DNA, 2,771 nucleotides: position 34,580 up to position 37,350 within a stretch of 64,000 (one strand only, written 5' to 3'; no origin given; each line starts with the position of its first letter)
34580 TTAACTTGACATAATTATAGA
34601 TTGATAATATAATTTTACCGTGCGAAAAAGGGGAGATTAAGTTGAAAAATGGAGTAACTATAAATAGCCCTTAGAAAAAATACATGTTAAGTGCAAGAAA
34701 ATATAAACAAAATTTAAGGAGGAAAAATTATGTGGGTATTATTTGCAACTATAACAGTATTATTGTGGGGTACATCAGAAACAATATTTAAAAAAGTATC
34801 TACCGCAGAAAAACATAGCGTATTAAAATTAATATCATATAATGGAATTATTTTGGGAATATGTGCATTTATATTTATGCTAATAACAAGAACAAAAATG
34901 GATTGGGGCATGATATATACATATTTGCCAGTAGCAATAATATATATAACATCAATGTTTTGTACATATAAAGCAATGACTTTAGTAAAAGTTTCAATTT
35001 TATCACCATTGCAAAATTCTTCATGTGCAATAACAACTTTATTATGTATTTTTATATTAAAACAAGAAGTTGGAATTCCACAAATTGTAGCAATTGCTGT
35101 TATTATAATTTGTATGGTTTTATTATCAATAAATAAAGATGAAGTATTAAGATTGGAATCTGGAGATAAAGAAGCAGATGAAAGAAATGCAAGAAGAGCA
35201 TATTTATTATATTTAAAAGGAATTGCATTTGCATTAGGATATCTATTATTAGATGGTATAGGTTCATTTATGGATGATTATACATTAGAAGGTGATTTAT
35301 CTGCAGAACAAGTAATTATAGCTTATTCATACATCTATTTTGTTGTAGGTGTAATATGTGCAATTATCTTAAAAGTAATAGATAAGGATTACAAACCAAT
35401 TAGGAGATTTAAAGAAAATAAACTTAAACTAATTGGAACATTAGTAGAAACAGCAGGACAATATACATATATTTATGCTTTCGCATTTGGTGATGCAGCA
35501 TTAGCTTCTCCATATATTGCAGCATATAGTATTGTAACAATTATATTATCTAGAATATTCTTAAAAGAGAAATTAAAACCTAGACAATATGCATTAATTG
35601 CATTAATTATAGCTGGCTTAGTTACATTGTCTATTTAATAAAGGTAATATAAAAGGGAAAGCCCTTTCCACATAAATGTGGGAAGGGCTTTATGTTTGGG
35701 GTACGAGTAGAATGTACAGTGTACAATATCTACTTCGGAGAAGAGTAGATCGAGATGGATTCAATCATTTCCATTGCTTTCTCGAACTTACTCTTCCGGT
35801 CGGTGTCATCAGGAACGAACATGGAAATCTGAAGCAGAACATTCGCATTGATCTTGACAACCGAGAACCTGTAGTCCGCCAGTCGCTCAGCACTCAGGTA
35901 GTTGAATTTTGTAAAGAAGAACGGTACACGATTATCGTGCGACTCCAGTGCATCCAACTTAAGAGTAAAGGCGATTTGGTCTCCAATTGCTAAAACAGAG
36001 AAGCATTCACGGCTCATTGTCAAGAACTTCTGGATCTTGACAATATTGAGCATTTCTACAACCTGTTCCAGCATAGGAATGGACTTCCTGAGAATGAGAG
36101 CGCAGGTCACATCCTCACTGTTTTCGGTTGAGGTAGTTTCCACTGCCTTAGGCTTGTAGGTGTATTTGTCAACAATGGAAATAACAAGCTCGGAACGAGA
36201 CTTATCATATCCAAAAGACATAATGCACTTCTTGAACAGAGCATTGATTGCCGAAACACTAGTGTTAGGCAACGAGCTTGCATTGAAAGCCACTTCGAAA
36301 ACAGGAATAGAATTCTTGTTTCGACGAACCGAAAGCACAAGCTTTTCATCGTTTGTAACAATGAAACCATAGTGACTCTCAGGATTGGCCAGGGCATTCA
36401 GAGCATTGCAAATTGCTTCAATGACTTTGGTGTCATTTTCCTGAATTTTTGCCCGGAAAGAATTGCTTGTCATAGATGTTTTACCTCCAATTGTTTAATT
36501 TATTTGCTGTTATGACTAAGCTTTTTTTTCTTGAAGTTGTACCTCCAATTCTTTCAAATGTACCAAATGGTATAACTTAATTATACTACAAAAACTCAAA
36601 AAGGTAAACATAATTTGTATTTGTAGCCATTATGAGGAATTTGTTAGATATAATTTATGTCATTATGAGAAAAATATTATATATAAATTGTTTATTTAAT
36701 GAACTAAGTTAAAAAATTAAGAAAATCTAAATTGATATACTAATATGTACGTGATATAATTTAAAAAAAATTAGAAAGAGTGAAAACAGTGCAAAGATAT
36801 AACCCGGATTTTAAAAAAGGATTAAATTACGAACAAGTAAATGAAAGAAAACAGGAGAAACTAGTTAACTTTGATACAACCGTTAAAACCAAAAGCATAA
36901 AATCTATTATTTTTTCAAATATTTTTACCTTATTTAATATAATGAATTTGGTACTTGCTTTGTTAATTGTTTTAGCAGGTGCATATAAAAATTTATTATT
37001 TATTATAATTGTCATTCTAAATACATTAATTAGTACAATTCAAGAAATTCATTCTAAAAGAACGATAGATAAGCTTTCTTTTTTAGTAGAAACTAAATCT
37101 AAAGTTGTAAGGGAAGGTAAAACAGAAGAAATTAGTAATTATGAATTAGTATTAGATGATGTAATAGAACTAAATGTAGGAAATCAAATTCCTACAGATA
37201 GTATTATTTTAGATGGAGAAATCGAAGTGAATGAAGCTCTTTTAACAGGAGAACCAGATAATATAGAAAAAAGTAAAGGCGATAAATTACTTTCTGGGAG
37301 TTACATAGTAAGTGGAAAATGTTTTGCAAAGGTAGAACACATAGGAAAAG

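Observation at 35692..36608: A single-gene compositional island encodes an orphan protein with a tentative PCNA/sliding-clamp-like layout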

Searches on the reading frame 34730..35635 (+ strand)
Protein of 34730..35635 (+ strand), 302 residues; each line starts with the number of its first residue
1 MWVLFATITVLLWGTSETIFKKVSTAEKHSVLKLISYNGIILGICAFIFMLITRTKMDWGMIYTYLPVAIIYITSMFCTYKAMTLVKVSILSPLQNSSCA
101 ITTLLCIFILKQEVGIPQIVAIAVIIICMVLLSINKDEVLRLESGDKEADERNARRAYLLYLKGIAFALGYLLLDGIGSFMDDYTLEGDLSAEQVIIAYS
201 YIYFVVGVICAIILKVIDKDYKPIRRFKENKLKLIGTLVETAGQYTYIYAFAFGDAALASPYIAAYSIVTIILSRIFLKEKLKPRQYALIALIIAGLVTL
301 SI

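Call 38: find_related_loci(query=A5, collection=genome_contigs, flank=6000)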
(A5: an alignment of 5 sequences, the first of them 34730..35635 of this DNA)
Query A5 (302 aa) in genome_contigs; peptide patterns used: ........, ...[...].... (x = any residue, [..] = any of these).
60 stretches matched a pattern; 24 encode a relative of the query (tblastn E <= 1e-3); 24 distinct loci.
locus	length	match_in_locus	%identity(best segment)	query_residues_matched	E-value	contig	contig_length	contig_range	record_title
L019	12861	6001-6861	90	1-287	4e-164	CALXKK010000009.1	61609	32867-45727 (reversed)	MAG: uncultured Clostridia bacterium isolate BRZ_NT__bin20 genome assembly, contig: BRZ_NT__NODE_837_length_61609_cov_17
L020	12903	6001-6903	84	1-302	7e-160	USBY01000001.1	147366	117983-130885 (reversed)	uncultured Clostridium sp. isolate UMGS1570 genome assembly, contig: NODE_2_length_147366_cov_6.22676, whole genome shot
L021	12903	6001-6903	84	1-302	2e-159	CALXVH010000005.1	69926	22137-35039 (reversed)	MAG: uncultured Clostridia bacterium isolate BRZ_CR__bin60 genome assembly, contig: BRZ_CR__NODE_496_length_69926_cov_6.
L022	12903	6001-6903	83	1-302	7e-159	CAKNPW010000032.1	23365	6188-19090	MAG TPA_asm: uncultured Clostridium sp. isolate ERR3414582_bin.23_metaWRAP_v1.1_MAG genome assembly, contig: NODE_3545_l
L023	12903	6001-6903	83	1-302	2e-158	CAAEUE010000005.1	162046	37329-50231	MAG TPA_asm: Clostridia bacterium, isolate HGM13682, WGS project CAAEUE010000000 data, contig: ERS608572_5_k95_38712, wh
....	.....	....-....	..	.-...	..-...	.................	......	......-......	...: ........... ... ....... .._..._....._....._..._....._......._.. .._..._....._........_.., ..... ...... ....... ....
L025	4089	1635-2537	84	1-302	1e-159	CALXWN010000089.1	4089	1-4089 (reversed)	MAG: uncultured Clostridia bacterium isolate BRZ_CH__bin12 genome assembly, contig: BRZ_CH__NODE_30736_length_4089_cov_7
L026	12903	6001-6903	84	1-302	2e-155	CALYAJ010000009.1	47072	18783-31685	MAG: uncultured Clostridia bacterium isolate BRZ_V__bin74 genome assembly, contig: BRZ_V__NODE_640_length_47072_cov_9.82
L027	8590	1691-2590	82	1-301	2e-154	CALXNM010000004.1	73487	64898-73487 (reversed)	MAG: uncultured Clostridia bacterium isolate BRZ_MF__bin81 genome assembly, contig: BRZ_MF__NODE_410_length_73487_cov_7.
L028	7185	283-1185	81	1-302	5e-154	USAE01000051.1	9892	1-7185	uncultured Clostridium sp. isolate UMGS1531 genome assembly, contig: NODE_2637_length_9892_cov_10.555047, whole genome s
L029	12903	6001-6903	83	1-302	1e-153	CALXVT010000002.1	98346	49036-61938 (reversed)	MAG: uncultured Clostridia bacterium isolate BRZ_HE__bin18 genome assembly, contig: BRZ_HE__NODE_204_length_98346_cov_7.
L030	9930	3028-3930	82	1-302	2e-152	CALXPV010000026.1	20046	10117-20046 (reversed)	MAG: uncultured Clostridia bacterium isolate BRZ_PA__bin34 genome assembly, contig: BRZ_PA__NODE_3839_length_20046_cov_1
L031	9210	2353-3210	84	1-287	6e-152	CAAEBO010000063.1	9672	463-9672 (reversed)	MAG TPA_asm: Clostridia bacterium, isolate HGM13681, WGS project CAAEBO010000000 data, contig: ERS396438_69_k85_90985, w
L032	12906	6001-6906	77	1-301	1e-151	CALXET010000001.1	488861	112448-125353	MAG: uncultured Clostridia bacterium isolate BRZ_NK__bin18 genome assembly, contig: BRZ_NK__NODE_8_length_488861_cov_17.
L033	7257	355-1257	81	1-302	6e-151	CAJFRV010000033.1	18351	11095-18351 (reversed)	uncultured Clostridia bacterium isolate Chicken_20_mag_115 genome assembly, contig: MAGpy_11413_20_idba_bin_115_fascaffo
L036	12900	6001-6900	62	1-302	8e-120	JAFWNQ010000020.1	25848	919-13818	MAG: Clostridia bacterium isolate RGIG5904 Sheep_Jejunum.Co__c732601, whole genome shotgun sequence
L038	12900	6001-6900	64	1-302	2e-110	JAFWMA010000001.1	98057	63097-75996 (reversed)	MAG: Clostridia bacterium isolate RGIG5862 Sheep_Jejunum-2__c51, whole genome shotgun sequence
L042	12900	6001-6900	80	1-301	3e-156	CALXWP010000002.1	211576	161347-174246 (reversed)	MAG: uncultured Clostridia bacterium isolate BRZ_FH__bin30 genome assembly, contig: BRZ_FH__NODE_48_length_211576_cov_29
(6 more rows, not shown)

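Call 48: search_protein_families(library=pfam, proteins=[L032:7038-7871:+, L032:7984-8901:+, L042:7093-7605:+, L036:7973-8716:+, L033:2069-2401:+, L038:10388-10687:+], max_evalue=0.1)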
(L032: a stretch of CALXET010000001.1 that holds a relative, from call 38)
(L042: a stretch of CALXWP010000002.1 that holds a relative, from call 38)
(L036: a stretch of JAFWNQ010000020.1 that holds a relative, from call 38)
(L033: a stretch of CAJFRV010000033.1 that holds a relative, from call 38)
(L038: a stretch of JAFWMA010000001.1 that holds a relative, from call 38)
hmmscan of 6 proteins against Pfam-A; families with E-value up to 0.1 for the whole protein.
L032:7038-7871:+ (278 aa): 0 families

L032:7984-8901:+ (306 aa): 0 families

L042:7093-7605:+ (171 aa): 2 families
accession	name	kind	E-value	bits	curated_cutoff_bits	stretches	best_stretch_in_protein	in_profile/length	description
PF24738.1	DUF7689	-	1.2e-05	26.4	22.6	1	42-139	10-96/118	Domain of unknown function (DUF7689)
PF09454.15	Vps23_core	-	0.066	13.7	26.8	0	76-98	37-59/64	Vps23 core domain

L036:7973-8716:+ (248 aa): 0 families

L033:2069-2401:+ (111 aa): 1 family
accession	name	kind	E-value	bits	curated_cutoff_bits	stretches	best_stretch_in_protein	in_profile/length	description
PF13158.11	DUF3993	-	0.0036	18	22.4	1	66-109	23-66/118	Protein of unknown function (DUF3993)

L038:10388-10687:+ (100 aa): 0 families

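Call 72: search_protein_families(library=padloc, proteins=[L032:7038-7871:+, L032:7984-8901:+, L042:7093-7605:+, L036:7973-8716:+], max_evalue=1)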
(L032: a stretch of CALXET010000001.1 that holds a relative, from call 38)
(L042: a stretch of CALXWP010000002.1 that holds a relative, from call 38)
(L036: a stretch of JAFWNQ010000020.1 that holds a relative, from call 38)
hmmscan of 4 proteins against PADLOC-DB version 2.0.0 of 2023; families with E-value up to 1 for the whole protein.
L032:7038-7871:+ (278 aa): 0 families

L032:7984-8901:+ (306 aa): 0 families

L042:7093-7605:+ (171 aa): 0 families

L036:7973-8716:+ (248 aa): 0 families

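Call 73: search_protein_families(library=phrogs, proteins=[L032:7038-7871:+, L032:7984-8901:+, L042:7093-7605:+, L036:7973-8716:+], max_evalue=0.1)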
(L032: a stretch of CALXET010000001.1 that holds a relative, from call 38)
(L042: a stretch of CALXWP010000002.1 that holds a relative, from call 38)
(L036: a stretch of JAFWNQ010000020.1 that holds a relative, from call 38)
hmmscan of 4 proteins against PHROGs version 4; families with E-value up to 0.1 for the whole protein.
L032:7038-7871:+ (278 aa): 0 families

L032:7984-8901:+ (306 aa): 0 families

L042:7093-7605:+ (171 aa): 0 families

L036:7973-8716:+ (248 aa): 0 families

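Call 90: search_protein_families(library=ncbifam, proteins=[L032:7038-7871:+, L032:7984-8901:+, L042:7093-7605:+, L036:7973-8716:+, L033:2069-2401:+], max_evalue=0.01)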
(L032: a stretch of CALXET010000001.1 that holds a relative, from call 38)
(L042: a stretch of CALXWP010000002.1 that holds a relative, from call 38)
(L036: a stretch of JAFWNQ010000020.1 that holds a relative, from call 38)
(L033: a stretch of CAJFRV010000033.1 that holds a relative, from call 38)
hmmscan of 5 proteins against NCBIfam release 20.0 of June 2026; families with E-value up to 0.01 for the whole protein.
L032:7038-7871:+ (278 aa): 0 families

L032:7984-8901:+ (306 aa): 0 families

L042:7093-7605:+ (171 aa): 0 families

L036:7973-8716:+ (248 aa): 0 families

L033:2069-2401:+ (111 aa): 0 families

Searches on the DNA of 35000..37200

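Call 15: search_rna_families(source=window, start=35000, end=37200, threshold=evalue, max_evalue=1)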
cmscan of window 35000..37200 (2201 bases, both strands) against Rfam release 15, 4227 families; matches with E-value up to 1: 1.
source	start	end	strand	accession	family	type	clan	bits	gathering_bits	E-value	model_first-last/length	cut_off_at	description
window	35592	35718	+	RF01407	STnc560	Gene; sRNA;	-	18.1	55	0.67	1-214/214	no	STnc560 Hfq binding RNA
